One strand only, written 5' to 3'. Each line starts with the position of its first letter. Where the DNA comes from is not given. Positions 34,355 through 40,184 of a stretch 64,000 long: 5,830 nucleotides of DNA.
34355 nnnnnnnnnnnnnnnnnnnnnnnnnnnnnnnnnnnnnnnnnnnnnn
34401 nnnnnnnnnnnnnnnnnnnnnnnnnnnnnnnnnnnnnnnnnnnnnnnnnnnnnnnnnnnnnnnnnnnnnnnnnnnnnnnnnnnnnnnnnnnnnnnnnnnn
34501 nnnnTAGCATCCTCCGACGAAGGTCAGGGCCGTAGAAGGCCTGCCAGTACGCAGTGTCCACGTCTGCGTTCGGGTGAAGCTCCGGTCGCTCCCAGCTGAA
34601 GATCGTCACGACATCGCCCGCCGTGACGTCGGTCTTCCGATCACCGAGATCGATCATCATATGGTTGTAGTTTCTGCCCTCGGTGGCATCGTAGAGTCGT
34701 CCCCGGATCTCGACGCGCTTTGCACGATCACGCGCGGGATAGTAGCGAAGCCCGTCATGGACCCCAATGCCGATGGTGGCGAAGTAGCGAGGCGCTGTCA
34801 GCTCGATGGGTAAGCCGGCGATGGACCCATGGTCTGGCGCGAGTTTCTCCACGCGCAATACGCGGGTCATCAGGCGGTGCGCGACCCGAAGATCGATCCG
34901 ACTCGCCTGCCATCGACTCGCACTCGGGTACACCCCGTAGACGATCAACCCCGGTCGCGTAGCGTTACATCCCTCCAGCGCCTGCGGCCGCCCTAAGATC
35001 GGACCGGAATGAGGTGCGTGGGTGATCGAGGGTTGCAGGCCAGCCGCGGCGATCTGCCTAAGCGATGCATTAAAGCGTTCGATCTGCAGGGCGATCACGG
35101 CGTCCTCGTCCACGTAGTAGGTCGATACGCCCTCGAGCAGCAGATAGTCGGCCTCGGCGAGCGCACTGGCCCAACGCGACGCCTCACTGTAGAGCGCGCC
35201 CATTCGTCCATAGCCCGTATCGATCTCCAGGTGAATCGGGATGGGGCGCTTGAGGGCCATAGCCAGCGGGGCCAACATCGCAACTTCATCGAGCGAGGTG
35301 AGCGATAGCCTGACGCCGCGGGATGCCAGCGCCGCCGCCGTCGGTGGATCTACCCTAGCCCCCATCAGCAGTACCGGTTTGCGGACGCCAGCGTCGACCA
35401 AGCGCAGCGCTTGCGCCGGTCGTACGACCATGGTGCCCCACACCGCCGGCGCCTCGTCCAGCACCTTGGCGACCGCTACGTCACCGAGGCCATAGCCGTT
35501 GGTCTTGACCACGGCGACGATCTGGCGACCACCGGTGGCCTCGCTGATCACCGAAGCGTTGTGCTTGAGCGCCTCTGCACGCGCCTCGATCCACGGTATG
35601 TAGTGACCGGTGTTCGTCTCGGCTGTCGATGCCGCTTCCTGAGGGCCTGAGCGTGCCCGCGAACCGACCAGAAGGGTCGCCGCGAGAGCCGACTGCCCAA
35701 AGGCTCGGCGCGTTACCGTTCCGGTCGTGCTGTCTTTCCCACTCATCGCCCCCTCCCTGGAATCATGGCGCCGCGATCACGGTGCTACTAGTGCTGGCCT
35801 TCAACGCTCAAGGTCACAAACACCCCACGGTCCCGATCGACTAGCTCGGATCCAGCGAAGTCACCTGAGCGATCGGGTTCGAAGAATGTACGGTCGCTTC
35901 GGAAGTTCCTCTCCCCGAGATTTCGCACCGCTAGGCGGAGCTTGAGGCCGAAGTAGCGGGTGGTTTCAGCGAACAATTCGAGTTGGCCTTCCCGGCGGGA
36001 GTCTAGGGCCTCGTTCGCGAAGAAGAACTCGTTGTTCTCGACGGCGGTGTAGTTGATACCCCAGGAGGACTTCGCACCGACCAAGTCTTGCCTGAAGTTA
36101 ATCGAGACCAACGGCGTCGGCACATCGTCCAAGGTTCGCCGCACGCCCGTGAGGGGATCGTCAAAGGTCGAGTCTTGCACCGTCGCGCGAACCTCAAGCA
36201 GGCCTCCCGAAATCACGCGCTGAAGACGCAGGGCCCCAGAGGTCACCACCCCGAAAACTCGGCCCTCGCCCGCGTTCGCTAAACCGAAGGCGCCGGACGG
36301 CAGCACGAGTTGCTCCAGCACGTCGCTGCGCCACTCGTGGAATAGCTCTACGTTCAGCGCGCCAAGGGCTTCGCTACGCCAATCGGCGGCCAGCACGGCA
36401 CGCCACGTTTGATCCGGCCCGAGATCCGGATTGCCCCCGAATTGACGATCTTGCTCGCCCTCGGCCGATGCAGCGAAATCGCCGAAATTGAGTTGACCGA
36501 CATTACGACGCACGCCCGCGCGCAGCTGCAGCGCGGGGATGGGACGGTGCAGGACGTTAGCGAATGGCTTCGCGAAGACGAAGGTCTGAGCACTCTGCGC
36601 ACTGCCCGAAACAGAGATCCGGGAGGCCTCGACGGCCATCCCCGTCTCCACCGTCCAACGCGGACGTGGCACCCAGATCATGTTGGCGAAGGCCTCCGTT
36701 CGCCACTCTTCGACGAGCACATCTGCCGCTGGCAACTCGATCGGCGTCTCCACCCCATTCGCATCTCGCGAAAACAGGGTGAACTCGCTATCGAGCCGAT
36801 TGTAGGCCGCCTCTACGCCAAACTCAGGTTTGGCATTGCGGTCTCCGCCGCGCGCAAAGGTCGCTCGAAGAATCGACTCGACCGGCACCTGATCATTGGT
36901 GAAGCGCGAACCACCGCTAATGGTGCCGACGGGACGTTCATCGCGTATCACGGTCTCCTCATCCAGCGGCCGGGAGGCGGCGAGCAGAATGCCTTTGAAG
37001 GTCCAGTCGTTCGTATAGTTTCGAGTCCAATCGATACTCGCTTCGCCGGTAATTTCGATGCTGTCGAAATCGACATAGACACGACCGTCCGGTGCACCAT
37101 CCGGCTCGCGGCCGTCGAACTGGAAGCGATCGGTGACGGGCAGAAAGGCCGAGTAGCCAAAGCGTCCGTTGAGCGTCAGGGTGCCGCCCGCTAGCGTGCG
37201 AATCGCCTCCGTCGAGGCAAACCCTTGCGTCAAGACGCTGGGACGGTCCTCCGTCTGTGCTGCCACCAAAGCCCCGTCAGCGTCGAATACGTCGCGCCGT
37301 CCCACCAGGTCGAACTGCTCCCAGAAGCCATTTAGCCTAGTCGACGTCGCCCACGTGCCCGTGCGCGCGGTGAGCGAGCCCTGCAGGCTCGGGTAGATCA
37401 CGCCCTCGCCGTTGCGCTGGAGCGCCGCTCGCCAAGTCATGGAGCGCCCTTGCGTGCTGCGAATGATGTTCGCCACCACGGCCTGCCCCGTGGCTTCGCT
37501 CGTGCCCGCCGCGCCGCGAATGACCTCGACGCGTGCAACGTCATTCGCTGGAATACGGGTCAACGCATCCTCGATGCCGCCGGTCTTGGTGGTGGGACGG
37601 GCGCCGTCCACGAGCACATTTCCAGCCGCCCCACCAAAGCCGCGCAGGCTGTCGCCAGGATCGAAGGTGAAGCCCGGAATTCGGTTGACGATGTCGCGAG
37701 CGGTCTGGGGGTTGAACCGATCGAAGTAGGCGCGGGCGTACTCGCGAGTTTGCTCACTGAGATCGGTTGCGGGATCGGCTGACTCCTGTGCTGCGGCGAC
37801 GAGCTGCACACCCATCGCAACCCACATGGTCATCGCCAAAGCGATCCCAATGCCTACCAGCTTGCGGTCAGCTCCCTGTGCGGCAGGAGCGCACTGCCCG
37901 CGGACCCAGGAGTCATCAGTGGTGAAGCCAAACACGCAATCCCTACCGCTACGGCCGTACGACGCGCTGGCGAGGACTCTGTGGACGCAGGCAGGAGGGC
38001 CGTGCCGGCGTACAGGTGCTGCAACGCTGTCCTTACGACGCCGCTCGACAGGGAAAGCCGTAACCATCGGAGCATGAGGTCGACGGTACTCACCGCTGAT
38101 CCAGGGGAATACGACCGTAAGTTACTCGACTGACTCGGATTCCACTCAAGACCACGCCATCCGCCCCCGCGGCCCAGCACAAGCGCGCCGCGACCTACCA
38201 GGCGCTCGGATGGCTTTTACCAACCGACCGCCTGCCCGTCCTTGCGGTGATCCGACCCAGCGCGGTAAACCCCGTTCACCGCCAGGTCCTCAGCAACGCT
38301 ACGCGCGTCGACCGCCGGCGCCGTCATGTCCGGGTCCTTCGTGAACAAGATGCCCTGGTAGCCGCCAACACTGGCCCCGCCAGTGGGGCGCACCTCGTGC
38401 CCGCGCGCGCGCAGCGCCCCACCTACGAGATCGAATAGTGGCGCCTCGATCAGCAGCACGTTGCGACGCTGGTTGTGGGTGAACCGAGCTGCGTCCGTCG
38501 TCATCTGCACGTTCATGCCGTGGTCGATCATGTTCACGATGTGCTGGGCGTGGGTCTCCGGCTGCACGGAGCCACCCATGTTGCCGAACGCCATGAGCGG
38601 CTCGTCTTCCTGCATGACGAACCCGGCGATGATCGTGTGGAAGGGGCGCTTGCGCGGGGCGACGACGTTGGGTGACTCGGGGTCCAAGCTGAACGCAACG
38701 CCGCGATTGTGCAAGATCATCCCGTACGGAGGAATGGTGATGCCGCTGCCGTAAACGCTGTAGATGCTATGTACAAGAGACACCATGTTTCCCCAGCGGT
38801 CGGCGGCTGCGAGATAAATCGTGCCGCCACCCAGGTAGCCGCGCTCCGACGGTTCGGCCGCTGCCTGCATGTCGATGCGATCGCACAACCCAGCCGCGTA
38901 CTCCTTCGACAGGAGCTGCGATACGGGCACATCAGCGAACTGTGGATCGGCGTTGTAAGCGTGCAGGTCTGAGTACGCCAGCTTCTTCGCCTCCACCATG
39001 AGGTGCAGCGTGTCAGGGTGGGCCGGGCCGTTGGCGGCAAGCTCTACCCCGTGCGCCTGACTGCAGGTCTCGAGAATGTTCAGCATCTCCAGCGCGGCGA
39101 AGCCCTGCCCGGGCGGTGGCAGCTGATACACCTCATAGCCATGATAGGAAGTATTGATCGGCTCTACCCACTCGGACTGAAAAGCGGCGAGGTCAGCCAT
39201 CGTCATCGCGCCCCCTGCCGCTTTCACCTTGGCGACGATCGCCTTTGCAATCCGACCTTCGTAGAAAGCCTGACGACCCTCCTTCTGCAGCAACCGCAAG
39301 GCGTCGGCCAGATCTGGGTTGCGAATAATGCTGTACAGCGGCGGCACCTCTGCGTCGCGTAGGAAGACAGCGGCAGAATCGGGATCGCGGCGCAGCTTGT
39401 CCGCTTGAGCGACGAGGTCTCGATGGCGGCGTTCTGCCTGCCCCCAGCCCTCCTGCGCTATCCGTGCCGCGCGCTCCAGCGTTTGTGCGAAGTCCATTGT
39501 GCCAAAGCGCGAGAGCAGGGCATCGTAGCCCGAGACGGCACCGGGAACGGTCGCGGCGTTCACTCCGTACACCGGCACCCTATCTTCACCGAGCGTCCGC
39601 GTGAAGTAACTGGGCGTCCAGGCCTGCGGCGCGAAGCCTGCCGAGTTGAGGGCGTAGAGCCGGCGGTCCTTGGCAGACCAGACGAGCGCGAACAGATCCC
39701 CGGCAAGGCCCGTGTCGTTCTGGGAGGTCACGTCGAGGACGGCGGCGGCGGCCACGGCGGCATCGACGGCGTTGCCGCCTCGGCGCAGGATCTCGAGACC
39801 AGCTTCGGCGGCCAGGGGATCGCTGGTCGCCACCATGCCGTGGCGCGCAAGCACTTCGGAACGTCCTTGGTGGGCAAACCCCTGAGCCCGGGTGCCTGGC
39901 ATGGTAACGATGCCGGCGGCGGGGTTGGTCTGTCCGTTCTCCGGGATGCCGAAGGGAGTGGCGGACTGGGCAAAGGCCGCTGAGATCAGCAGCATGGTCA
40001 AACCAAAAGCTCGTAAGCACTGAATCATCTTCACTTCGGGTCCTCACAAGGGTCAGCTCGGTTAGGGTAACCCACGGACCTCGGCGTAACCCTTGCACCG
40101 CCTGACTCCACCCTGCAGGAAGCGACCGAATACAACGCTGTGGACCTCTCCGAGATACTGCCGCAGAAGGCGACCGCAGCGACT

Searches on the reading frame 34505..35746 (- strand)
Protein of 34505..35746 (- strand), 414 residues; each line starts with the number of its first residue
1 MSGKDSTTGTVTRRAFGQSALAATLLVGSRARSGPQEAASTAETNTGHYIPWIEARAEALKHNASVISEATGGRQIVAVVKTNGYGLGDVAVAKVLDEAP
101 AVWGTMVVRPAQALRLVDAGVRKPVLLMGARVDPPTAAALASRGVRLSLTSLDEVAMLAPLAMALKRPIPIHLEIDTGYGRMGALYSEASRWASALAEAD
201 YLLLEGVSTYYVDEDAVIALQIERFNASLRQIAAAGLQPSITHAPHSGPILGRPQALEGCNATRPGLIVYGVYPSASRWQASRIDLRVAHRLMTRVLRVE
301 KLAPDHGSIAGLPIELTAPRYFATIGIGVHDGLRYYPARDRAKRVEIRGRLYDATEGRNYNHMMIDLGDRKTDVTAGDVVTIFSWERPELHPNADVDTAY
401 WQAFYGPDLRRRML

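Call 10: search_protein_families(library=pfam, proteins=[window:34505-35746:-], max_evalue=0.001)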
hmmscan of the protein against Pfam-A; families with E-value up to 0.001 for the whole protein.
window:34505-35746:- (414 aa): 2 families
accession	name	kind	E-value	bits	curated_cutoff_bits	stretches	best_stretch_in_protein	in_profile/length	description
PF01168.26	Ala_racemase_N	-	8.3e-41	140.5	24.1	1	58-274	4-220/220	Alanine racemase, N-terminal domain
PF00842.27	Ala_racemase_C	-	6.3e-05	23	25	1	291-387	3-95/127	Alanine racemase, C-terminal domain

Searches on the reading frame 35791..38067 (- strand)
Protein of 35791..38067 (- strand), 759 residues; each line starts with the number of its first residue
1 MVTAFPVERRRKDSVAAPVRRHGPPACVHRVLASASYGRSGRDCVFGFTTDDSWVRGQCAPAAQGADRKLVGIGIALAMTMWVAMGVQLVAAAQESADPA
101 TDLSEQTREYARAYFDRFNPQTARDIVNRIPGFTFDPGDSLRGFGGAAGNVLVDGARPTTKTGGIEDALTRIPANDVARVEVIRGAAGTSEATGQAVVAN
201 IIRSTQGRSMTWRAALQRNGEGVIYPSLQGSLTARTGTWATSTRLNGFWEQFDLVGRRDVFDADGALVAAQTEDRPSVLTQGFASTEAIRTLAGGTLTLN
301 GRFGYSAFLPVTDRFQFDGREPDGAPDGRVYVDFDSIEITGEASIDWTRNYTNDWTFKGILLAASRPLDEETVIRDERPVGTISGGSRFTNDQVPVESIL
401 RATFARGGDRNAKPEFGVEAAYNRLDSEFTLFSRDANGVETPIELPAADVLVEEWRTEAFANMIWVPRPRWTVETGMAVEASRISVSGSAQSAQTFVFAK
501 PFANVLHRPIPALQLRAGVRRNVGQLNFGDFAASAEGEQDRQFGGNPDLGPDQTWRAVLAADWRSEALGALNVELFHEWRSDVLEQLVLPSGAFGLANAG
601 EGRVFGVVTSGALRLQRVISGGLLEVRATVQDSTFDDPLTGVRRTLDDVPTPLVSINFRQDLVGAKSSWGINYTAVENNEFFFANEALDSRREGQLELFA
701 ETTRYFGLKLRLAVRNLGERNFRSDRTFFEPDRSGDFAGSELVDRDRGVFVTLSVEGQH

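Call 10: search_protein_families(library=pfam, proteins=[window:35791-38067:-], max_evalue=0.001)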
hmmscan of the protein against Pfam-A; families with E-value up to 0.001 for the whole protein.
window:35791-38067:- (759 aa): 2 families
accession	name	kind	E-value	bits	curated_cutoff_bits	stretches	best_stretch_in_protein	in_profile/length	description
PF00593.30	TonB_dep_Rec_b-barrel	-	1.4e-11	45.4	27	1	302-717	27-436/436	TonB dependent receptor-like, beta-barrel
PF07715.20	Plug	-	7e-11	43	23.9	1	110-190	12-98/107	TonB-dependent Receptor Plug Domain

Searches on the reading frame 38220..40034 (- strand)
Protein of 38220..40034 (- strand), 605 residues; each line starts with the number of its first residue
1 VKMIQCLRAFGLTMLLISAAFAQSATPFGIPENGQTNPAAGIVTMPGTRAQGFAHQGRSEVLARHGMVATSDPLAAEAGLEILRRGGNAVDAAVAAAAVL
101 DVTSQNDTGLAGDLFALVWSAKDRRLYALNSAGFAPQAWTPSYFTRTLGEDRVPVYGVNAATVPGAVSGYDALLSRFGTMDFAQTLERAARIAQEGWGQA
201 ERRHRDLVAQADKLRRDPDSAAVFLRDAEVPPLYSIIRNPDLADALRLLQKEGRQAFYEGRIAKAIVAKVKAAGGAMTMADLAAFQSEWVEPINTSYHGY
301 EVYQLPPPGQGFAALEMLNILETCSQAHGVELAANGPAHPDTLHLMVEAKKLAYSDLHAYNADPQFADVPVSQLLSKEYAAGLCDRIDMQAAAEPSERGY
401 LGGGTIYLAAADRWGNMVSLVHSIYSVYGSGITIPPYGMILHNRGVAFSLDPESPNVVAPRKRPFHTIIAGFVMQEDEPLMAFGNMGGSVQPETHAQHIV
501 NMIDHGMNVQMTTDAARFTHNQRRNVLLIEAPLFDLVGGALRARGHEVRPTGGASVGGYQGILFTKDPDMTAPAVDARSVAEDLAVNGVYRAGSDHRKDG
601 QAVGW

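Call 10: search_protein_families(library=pfam, proteins=[window:38220-40034:-], max_evalue=0.001)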
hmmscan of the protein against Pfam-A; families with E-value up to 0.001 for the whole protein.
window:38220-40034:- (605 aa): 1 family
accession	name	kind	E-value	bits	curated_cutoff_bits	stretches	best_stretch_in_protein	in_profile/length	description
PF01019.26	G_glu_transpept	-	1.6e-135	453.3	27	1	81-578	2-509/512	Gamma-glutamyltranspeptidase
